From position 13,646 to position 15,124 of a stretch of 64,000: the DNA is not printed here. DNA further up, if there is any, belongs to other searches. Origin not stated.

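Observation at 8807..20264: Mirror-image susC/susD cassettes (~5.0 kb arms) around a tyrosine recombinase and one promoter: candidate two-state transporter shufflon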

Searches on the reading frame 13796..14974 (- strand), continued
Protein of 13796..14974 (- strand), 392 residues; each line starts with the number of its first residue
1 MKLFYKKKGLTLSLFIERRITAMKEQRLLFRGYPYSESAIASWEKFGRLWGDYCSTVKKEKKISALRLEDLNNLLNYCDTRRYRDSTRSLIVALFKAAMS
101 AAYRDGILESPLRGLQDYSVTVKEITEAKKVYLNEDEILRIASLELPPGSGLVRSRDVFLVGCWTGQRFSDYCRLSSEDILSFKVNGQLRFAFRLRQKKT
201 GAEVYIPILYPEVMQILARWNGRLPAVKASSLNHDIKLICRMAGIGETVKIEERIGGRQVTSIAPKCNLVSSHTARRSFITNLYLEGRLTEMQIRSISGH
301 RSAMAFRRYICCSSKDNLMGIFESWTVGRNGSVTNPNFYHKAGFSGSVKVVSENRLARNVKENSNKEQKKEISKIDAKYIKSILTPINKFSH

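Call 43: find_encoding_contigs(protein=P0138, flank=8000, max_places=8)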
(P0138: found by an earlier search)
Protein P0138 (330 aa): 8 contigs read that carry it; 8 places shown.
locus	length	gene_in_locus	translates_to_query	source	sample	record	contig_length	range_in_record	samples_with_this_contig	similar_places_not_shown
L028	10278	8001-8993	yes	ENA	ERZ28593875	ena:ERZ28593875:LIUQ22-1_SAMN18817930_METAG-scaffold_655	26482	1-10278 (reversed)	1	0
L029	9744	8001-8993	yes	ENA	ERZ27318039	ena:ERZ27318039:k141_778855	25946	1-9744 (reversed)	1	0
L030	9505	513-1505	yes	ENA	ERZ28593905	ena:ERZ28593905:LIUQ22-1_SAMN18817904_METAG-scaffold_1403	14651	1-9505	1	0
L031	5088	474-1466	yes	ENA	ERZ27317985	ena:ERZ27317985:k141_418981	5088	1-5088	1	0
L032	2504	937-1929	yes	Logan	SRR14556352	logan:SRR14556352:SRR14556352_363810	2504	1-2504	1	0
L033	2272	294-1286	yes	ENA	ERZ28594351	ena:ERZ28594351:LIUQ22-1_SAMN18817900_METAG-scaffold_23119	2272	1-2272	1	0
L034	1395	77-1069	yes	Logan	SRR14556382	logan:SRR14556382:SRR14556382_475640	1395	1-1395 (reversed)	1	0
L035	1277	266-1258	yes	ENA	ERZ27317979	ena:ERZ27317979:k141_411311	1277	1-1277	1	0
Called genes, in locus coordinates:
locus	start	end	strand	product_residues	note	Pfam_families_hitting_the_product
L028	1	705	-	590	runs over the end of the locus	PF13734:Inhibitor_I69, PF01640:Peptidase_C10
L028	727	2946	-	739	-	PF12971:NAGLU_N, PF05089:NAGLU, PF12972:NAGLU_C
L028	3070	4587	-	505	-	PF14322:SusD-like_3, PF07980:SusD_RagB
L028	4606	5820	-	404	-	PF00593:TonB_dep_Rec_b-barrel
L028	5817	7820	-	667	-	PF13620:CarboxypepD_reg, PF13715:CarbopepD_reg_2, PF07715:Plug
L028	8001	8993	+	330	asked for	PF00589:Phage_integrase (weak)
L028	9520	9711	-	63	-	PF02310:B12-binding (weak)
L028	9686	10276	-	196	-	?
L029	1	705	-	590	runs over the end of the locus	PF13734:Inhibitor_I69, PF01640:Peptidase_C10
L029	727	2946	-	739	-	PF12971:NAGLU_N, PF05089:NAGLU, PF12972:NAGLU_C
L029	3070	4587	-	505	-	PF14322:SusD-like_3, PF07980:SusD_RagB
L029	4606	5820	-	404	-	PF00593:TonB_dep_Rec_b-barrel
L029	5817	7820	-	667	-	PF13620:CarboxypepD_reg, PF13715:CarbopepD_reg_2, PF07715:Plug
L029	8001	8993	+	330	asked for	PF00589:Phage_integrase (weak)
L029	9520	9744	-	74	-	?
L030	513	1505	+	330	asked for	PF00589:Phage_integrase (weak)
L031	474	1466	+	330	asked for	PF00589:Phage_integrase (weak)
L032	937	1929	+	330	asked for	PF00589:Phage_integrase (weak)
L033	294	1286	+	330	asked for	PF00589:Phage_integrase (weak)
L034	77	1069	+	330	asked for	PF00589:Phage_integrase (weak)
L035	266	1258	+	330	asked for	PF00589:Phage_integrase (weak)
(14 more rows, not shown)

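Call 44: find_encoding_contigs(protein=P0136, flank=10000, max_places=4)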
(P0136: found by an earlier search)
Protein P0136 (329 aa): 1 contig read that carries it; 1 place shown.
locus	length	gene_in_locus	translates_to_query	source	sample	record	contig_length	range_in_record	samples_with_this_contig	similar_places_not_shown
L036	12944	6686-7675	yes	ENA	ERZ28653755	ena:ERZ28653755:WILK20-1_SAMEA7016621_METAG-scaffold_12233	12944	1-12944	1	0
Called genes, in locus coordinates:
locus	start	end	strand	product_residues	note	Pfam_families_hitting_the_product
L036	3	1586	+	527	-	?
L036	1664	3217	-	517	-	PF14322:SusD-like_3, PF12771:SusD-like_2, PF07980:SusD_RagB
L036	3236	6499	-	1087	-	PF13620:CarboxypepD_reg, PF13715:CarbopepD_reg_2, PF07715:Plug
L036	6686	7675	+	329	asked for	-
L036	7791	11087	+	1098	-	PF13620:CarboxypepD_reg, PF13715:CarbopepD_reg_2, PF07715:Plug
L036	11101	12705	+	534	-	PF14322:SusD-like_3, PF12771:SusD-like_2, PF07980:SusD_RagB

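Call 49: list_cluster_members(proteins=[P0046, P0023, P0030, P0021, P0009, P0013, P0025, P0039, P0056, P0012])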
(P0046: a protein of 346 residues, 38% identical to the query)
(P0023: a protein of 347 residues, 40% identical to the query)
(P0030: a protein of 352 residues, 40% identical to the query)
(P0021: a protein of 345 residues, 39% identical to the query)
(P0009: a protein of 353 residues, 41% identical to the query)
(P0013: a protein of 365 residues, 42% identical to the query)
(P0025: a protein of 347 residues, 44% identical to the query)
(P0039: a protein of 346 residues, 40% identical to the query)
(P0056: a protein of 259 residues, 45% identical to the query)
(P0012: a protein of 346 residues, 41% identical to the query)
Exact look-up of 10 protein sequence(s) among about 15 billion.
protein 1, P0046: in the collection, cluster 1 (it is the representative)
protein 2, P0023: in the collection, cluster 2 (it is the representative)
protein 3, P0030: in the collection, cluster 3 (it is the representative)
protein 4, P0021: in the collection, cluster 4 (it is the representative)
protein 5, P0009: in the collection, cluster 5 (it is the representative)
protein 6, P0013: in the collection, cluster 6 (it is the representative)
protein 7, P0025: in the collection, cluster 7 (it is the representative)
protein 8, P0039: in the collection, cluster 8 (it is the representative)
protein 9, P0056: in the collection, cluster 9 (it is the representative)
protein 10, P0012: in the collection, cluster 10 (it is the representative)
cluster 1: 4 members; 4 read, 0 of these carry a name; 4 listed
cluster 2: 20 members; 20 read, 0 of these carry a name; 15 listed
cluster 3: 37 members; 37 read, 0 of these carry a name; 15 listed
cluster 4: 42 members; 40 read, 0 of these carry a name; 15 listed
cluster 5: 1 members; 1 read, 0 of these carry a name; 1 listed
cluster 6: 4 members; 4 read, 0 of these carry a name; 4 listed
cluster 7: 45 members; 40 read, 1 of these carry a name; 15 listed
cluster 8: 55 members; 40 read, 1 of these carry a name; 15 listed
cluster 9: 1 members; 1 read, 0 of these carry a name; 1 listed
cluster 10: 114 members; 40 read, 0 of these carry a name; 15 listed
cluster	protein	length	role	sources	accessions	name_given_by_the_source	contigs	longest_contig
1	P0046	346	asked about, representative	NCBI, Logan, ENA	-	-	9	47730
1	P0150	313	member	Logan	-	-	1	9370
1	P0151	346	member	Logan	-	-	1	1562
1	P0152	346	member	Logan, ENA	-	-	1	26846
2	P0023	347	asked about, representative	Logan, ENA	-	-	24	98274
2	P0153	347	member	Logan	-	-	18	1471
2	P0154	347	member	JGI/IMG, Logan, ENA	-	-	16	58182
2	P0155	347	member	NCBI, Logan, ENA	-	-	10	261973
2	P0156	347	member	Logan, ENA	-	-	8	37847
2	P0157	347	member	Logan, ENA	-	-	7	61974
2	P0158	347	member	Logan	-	-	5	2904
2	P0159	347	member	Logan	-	-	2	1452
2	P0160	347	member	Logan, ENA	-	-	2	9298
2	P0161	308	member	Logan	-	-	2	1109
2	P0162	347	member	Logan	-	-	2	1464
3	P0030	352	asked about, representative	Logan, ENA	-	-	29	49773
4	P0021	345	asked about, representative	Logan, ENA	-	-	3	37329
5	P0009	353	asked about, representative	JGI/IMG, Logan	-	-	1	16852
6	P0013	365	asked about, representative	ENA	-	-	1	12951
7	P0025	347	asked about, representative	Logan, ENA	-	-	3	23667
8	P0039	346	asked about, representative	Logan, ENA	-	-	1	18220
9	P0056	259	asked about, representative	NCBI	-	-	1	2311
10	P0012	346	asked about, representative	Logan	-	-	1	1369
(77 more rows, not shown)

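Call 54: find_encoding_contigs(protein=P0125, flank=10000, max_places=10)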
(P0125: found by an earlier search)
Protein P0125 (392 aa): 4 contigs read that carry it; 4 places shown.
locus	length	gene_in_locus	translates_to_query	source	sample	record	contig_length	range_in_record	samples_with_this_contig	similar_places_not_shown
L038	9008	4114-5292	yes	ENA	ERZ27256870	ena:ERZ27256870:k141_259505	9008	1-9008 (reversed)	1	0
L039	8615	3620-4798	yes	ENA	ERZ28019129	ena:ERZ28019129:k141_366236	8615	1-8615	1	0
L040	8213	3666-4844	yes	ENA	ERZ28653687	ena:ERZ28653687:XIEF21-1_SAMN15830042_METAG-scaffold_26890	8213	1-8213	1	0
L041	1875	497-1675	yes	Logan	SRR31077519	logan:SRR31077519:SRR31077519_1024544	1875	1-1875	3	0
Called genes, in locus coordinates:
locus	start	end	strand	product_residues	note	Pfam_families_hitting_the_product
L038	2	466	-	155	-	?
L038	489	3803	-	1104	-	PF13620:CarboxypepD_reg, PF13715:CarbopepD_reg_2, PF07715:Plug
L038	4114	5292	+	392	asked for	PF00589:Phage_integrase (weak)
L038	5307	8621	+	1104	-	PF13715:CarbopepD_reg_2, PF07715:Plug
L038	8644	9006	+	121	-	?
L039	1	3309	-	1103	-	?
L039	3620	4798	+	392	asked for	PF00589:Phage_integrase (weak)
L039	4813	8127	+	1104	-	PF13715:CarbopepD_reg_2, PF07715:Plug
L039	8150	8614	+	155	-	?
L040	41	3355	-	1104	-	PF13620:CarboxypepD_reg, PF13715:CarbopepD_reg_2, PF07715:Plug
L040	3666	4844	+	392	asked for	PF00589:Phage_integrase (weak)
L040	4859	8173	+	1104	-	PF13715:CarbopepD_reg_2, PF07715:Plug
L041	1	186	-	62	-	?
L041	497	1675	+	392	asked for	PF00589:Phage_integrase (weak)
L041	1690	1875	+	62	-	?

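Call 64: search_solved_structures(query=window:13796-14974:-, max_evalue=0.01, show_alignments=2)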
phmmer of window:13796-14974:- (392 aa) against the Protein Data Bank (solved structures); distinct sequences matched with E-value up to 0.01: 0.

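Call 66: search_solved_structures(query=A3, max_evalue=0.001, show_alignments=1)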
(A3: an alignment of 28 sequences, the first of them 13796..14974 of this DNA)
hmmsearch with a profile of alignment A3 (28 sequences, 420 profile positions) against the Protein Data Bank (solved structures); distinct sequences matched with E-value up to 0.001: 6.
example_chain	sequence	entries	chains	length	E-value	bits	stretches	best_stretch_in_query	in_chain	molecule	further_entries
5j0n_E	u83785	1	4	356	2.2e-05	27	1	173-299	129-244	Integrase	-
1p7d_A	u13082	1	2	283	2.2e-05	27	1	173-299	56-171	Integrase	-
1z1b_A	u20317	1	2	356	2.5e-05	26.8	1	173-299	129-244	Integrase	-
1z1g_A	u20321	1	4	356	2.5e-05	26.8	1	173-299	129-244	Integrase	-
1z19_A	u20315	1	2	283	2.6e-05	26.7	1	173-299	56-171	Integrase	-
5hxy_A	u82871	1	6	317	0.00094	21.6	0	121-404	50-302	Tyrosine recombinase XerA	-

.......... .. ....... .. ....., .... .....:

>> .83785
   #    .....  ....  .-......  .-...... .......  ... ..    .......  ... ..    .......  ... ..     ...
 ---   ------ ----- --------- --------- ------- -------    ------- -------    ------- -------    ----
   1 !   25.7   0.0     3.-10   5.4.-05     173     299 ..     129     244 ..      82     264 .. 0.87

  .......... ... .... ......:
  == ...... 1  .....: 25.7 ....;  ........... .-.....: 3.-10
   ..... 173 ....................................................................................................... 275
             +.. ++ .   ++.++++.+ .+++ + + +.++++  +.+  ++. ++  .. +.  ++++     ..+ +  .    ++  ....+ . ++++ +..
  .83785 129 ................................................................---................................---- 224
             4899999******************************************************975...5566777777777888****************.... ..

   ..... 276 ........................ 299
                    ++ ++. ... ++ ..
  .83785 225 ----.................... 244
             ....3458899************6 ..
